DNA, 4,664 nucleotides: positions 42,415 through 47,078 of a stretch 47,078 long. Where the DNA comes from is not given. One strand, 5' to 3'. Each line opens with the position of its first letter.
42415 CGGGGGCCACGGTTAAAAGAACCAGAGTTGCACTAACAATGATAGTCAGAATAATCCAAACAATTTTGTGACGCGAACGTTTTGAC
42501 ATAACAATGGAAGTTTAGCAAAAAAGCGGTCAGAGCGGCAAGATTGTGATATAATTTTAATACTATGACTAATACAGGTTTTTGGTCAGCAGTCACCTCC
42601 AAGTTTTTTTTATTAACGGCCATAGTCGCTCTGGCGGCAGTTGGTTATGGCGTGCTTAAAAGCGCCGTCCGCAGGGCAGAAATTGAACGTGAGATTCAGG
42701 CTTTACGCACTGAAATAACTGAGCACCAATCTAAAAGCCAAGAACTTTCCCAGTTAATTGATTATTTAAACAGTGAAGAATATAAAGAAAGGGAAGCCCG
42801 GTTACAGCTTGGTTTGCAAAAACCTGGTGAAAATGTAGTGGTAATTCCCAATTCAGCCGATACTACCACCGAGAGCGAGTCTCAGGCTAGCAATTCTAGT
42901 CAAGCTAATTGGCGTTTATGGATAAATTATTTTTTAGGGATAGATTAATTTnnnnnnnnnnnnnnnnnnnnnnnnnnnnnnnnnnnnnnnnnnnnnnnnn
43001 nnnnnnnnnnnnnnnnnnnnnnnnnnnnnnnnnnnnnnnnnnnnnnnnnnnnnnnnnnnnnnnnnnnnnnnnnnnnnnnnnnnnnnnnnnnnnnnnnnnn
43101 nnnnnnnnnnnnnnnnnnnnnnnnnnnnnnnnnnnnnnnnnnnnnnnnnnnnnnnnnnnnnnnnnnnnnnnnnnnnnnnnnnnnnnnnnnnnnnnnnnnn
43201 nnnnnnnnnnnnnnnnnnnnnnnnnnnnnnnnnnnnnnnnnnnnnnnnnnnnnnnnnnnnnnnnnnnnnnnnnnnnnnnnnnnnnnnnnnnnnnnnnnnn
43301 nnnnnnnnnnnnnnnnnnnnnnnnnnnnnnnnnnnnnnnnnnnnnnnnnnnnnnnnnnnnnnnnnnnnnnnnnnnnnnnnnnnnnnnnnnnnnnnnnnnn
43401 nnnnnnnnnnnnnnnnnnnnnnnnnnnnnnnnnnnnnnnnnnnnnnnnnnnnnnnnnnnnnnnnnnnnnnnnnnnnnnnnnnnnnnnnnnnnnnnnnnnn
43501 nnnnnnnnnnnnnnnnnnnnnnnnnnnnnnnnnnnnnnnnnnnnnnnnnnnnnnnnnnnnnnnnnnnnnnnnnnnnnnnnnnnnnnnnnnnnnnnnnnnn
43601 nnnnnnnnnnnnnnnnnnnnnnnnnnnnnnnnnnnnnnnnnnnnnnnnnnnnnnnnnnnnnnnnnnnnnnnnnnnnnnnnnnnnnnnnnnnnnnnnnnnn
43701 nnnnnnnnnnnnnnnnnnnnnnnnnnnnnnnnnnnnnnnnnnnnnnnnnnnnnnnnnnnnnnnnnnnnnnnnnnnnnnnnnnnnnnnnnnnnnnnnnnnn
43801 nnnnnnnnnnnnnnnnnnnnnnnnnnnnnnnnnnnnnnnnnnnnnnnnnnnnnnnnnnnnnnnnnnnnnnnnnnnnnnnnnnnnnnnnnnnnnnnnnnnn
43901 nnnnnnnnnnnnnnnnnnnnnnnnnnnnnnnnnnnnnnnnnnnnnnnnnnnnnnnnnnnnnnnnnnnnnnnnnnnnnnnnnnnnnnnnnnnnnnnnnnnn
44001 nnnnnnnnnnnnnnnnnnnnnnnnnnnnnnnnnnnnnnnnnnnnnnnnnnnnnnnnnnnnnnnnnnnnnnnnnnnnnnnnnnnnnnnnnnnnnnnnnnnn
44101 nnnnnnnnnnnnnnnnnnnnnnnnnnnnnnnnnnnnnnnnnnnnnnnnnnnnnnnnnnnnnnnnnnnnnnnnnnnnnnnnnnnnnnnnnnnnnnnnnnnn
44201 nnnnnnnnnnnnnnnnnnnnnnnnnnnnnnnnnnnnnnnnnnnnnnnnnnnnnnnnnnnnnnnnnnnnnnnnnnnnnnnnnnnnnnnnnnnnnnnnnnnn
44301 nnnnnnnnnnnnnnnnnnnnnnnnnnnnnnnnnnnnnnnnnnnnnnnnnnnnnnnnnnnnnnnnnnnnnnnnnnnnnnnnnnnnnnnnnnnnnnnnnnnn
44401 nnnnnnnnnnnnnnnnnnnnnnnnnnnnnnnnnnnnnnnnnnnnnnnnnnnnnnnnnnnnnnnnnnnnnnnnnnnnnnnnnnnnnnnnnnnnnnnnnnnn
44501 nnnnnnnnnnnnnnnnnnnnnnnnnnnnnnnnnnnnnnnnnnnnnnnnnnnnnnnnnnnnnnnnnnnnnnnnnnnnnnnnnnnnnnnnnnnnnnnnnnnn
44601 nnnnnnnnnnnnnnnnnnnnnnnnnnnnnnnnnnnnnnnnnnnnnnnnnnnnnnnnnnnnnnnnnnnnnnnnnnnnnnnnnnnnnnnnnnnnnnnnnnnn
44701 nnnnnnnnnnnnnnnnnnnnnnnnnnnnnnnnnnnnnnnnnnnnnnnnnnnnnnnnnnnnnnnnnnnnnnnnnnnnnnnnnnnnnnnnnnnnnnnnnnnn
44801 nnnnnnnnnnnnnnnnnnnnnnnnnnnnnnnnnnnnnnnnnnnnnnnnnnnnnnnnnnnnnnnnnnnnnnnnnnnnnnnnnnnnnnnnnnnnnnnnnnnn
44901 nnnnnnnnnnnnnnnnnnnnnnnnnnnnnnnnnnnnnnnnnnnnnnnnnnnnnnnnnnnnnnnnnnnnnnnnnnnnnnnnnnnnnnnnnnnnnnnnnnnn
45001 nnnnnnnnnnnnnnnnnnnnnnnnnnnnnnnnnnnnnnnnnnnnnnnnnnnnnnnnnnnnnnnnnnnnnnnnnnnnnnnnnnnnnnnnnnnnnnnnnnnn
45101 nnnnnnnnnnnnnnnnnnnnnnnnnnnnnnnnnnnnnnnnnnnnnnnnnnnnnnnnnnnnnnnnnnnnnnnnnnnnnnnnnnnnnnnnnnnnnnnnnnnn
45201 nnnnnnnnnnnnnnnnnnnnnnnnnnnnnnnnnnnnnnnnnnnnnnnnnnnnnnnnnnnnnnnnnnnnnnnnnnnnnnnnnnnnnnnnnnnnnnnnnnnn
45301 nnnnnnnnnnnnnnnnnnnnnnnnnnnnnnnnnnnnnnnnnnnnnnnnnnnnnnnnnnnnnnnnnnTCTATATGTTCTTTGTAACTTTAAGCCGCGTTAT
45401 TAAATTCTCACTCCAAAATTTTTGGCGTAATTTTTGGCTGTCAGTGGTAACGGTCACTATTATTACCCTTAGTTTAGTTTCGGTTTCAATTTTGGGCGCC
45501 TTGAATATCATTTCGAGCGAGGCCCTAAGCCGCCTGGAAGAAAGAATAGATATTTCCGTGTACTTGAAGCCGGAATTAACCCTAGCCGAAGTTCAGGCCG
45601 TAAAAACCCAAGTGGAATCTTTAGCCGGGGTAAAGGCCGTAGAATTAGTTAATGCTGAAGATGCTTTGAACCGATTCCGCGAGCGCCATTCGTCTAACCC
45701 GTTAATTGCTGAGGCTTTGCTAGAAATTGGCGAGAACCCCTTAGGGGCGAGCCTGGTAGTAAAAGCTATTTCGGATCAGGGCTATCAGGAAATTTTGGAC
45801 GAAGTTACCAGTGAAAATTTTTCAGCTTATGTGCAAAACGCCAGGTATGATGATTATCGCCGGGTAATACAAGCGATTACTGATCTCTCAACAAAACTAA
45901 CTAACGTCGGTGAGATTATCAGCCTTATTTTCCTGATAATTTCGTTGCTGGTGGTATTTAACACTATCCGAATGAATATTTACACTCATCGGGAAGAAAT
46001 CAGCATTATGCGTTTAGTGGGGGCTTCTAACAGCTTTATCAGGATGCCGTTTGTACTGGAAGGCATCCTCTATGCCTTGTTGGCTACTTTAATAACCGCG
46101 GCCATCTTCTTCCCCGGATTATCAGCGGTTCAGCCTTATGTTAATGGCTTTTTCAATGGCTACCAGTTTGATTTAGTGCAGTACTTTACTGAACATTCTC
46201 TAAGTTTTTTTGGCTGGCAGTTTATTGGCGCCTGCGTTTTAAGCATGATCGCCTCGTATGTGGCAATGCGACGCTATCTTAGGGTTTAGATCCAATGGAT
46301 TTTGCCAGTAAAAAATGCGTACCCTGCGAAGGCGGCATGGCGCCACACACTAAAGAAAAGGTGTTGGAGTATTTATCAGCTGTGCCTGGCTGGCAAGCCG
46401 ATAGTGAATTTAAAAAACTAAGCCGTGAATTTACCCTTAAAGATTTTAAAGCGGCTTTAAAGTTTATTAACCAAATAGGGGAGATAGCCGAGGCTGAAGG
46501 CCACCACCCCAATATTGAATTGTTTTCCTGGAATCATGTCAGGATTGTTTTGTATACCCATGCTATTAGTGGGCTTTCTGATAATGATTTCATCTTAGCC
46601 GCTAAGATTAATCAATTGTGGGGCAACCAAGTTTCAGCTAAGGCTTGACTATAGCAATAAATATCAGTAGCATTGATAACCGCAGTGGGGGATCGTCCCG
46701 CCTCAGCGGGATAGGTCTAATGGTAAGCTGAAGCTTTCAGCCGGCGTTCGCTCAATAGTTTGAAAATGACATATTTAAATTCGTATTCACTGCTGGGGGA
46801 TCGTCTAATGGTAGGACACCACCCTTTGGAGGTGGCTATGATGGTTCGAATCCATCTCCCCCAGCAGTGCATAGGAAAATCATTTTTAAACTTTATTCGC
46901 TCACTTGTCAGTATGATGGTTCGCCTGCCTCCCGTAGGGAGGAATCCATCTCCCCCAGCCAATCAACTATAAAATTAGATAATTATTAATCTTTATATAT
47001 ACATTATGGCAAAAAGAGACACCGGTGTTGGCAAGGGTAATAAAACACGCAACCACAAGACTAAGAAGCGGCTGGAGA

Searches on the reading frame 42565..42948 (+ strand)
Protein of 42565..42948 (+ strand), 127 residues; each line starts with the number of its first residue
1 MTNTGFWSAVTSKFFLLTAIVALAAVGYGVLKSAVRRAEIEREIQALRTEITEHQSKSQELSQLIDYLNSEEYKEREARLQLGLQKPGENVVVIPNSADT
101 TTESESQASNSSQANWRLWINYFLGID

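Call 9: search_protein_families(library=pfam, proteins=[window:42565-42948:+])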
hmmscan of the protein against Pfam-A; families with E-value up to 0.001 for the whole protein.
window:42565-42948:+ (127 aa): 1 family
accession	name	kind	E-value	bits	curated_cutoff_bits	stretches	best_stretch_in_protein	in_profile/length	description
PF04977.20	DivIC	-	1e-13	51.3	28.9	1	23-96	5-79/80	Septum formation initiator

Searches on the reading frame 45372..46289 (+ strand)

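Call 9: search_protein_families(library=pfam, proteins=[window:45372-46289:+])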
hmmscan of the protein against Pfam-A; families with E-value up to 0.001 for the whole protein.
window:45372-46289:+ (305 aa): 2 families
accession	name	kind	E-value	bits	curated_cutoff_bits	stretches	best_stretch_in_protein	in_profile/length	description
PF02687.27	FtsX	-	2.6e-14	53.7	25.5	1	182-304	2-117/120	FtsX-like permease C-terminal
PF18075.7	FtsX_ECD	-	8.3e-14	52.4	23.5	1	60-146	2-88/96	FtsX extracellular domain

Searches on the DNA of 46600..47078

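Call 8: search_rna_families(source=window, start=46600, end=47078, threshold=evalue, max_evalue=10, show_alignments=6)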
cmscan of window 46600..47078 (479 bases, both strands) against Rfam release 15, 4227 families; matches with E-value up to 10: 5.
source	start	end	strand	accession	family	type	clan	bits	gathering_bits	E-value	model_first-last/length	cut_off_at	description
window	46794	46864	+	RF00005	tRNA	Gene; tRNA;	CL00001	64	29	1.1e-13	1-71/71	no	tRNA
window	46789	46890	+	RF02435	SpF41_sRNA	Gene; sRNA;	-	26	52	0.06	1-105/105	no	Streptococcus sRNA SpF41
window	46991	47018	+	RF03156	L31-Firmicutes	Cis-reg; leader;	CL00118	16.2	33.3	0.74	1-32/32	no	L31-Firmicutes ribosomal protein leader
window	46805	46864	-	RF04351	Plastid-psbl-rps4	Cis-reg;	-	15.6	68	1.8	1-53/53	no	Plastid-psbl-rps4 3UTR RNA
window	46776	46882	+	RF01919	mir-1419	Gene; miRNA;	-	14.7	62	5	1-87/87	no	mir-1419 microRNA precursor family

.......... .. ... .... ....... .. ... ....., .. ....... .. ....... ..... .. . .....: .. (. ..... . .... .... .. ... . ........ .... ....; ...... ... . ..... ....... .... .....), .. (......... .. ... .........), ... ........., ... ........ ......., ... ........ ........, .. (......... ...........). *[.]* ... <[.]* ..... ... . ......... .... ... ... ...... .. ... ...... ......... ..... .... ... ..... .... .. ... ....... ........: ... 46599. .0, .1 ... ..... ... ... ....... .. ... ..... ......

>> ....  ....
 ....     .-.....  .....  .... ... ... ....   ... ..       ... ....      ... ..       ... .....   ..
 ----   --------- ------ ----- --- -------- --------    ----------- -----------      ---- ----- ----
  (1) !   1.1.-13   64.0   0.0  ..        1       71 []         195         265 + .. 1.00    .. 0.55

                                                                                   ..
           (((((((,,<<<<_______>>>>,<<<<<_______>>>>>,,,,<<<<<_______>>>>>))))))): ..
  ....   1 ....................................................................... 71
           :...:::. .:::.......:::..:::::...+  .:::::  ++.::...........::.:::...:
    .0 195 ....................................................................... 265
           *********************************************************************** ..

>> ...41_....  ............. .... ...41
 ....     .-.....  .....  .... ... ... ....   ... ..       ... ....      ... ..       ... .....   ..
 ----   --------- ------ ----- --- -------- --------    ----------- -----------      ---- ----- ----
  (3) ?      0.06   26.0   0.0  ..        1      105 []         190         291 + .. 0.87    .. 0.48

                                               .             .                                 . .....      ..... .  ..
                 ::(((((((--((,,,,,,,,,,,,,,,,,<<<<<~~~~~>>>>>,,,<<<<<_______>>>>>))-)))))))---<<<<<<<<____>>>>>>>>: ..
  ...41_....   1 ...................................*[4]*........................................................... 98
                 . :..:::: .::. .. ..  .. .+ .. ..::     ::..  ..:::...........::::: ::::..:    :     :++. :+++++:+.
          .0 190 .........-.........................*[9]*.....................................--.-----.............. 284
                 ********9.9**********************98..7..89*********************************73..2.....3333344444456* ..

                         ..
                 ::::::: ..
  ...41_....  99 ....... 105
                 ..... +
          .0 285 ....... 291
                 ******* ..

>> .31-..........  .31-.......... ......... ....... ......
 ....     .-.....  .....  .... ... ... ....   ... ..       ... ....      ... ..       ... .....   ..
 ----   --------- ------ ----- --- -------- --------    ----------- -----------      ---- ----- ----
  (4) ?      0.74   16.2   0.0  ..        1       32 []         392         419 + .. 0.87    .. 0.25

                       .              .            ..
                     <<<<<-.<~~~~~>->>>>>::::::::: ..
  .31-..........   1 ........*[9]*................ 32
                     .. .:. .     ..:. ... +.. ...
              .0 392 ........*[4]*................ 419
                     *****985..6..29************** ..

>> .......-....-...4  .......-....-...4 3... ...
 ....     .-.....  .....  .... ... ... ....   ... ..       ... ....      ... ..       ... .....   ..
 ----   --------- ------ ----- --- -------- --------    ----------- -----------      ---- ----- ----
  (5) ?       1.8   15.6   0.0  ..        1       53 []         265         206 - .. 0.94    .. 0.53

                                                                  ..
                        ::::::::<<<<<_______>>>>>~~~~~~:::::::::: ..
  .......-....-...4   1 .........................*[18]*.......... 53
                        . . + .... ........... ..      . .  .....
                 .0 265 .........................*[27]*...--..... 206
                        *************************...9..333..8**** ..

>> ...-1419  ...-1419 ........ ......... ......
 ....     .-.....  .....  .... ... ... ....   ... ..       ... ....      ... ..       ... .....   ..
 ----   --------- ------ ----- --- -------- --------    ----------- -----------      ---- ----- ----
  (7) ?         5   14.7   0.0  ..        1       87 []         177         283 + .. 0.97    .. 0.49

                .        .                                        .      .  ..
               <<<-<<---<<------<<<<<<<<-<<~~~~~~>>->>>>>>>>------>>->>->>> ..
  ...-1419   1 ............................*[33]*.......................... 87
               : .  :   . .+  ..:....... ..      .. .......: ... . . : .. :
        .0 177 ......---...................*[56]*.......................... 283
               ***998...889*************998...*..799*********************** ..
